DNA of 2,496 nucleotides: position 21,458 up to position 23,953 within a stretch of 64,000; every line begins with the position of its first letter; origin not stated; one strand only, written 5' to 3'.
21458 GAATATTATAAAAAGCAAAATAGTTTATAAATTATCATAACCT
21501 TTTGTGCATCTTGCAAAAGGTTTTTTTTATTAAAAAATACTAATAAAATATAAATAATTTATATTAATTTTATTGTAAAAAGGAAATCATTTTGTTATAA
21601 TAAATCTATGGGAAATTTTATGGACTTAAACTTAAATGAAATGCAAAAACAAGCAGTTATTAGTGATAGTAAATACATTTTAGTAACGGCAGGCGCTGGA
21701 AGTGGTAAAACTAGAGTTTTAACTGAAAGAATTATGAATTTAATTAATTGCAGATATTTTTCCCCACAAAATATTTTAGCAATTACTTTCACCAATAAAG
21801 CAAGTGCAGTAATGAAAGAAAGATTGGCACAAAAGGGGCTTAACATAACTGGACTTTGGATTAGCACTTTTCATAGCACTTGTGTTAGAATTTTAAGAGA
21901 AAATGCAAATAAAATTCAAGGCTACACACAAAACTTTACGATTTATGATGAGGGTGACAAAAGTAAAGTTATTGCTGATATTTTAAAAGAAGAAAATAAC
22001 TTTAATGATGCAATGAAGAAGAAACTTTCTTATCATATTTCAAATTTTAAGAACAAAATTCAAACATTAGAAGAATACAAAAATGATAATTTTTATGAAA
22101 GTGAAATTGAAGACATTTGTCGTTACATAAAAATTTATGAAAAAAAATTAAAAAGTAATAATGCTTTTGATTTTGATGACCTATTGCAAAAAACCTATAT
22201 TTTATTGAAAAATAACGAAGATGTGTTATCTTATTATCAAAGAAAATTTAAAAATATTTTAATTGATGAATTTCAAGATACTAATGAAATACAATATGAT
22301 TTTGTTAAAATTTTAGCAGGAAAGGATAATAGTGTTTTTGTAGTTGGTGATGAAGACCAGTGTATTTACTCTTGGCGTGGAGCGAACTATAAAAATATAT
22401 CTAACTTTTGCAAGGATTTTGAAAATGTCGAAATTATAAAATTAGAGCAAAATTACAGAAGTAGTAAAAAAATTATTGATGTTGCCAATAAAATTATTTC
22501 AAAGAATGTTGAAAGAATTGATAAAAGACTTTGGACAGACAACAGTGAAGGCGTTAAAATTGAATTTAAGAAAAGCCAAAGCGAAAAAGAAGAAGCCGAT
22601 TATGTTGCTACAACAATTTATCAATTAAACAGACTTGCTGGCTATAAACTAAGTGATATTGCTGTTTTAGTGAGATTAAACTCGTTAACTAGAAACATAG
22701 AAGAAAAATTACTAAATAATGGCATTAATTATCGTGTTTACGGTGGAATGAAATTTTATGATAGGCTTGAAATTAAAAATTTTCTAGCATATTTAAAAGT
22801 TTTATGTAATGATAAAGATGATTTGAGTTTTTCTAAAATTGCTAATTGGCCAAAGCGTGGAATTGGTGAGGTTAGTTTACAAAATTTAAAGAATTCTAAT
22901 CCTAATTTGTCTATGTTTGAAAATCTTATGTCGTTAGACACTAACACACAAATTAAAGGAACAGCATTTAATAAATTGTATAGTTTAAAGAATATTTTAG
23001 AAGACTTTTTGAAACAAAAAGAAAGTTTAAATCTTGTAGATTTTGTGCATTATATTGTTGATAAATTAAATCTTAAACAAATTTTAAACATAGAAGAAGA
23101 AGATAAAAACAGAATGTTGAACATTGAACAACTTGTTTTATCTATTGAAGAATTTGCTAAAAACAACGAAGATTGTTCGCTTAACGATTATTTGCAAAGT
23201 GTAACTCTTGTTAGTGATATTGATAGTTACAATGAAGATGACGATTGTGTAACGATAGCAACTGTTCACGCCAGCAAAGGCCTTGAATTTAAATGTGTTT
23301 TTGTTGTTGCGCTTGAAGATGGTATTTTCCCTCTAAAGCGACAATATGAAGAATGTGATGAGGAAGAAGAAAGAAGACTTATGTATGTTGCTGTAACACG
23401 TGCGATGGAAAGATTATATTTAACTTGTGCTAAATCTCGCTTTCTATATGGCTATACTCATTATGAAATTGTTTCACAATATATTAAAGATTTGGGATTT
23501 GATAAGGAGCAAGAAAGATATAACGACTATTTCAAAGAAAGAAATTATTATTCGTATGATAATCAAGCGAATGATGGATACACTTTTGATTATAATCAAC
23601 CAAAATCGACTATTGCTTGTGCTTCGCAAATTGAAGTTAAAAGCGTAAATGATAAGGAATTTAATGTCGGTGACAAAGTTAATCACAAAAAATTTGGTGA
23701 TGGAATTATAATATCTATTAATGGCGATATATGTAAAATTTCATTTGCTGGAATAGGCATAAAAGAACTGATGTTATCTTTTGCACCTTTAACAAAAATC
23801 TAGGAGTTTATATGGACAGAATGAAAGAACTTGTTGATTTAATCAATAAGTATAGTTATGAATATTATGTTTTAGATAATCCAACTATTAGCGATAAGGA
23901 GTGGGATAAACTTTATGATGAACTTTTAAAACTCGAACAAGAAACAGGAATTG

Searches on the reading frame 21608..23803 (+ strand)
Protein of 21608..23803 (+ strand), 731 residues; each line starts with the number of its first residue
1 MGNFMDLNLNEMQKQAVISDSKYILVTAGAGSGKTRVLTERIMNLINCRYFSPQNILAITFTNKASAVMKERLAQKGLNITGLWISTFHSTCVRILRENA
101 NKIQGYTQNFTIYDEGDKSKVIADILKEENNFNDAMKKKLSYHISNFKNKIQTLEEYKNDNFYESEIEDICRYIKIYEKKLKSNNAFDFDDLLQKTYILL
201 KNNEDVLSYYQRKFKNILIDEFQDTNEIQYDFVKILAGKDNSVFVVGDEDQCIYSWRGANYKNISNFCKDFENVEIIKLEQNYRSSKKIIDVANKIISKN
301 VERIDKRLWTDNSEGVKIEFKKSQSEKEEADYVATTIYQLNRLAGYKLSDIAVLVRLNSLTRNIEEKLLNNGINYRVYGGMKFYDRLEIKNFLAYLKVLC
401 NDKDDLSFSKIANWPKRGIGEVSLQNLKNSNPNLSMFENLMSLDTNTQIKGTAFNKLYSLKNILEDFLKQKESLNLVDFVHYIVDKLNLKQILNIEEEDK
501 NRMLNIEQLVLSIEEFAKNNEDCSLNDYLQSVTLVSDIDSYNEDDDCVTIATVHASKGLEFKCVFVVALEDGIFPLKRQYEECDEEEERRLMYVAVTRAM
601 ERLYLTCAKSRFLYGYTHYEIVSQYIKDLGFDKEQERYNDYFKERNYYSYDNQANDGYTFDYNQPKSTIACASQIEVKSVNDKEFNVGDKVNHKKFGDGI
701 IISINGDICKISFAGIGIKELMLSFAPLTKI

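Call 5: search_protein_families(library=ncbifam, proteins=[window:21608-23803:+])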
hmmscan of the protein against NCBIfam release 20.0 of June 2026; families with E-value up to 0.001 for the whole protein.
window:21608-23803:+ (731 aa): 15 families
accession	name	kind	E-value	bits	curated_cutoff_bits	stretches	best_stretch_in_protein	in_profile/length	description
TIGR01073.1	pcrA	equivalog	8.2e-214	712.1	911.2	1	8-728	4-724/725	DNA helicase PcrA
NF008743.0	PRK11773.1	equivalog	4.2e-178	594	965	1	8-730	9-719/720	DNA helicase II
TIGR01075.1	uvrD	equivalog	6.2e-173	576.8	1144.45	1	8-728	4-714/715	DNA helicase II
TIGR01074.1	rep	equivalog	2e-153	512.1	951.45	1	9-636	2-640/668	DNA helicase Rep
NF008172.0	PRK10919.1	equivalog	1.4e-121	406.9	1168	1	8-632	2-636/673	DNA helicase Rep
NF008276.0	PRK11054.1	equivalog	6.1e-52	177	543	3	150-310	373-529/684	DNA helicase IV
TIGR02785.1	addA_Gpos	equivalog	2e-50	171.7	707.65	3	115-299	283-482/1234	helicase-exonuclease AddAB subunit AddA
TIGR02784.1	addA_alphas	equivalog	1.1e-41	143.3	860.75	4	104-299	278-495/1138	double-strand break repair helicase AddA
TIGR00609.1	recB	equivalog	8.2e-38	130.2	696.05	3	130-302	284-460/1175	exodeoxyribonuclease V subunit beta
NF010485.0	PRK13909.1-2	equivalog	9.6e-37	126.7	650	2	126-567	241-630/909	RecB-like helicase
NF010487.0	PRK13909.1-4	equivalog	3.6e-36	124.8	759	2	118-419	229-545/924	RecB-like helicase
NF041464.1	HelD_BACSU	equivalog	6.3e-18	64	419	2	150-371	490-696/779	RNA polymerase recycling motor HelD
NF008128.0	PRK10876.1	equivalog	1e-14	53.2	1697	1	177-299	341-463/1181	exodeoxyribonuclease V subunit beta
NF010486.0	PRK13909.1-3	equivalog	1.6e-09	36.4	1109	1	144-331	263-459/921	RecB-like helicase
NF041254.1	motor_HelR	exception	7.4e-05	21.2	750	0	161-299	468-601/706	RNA polymerase recycling motor ATPase HelR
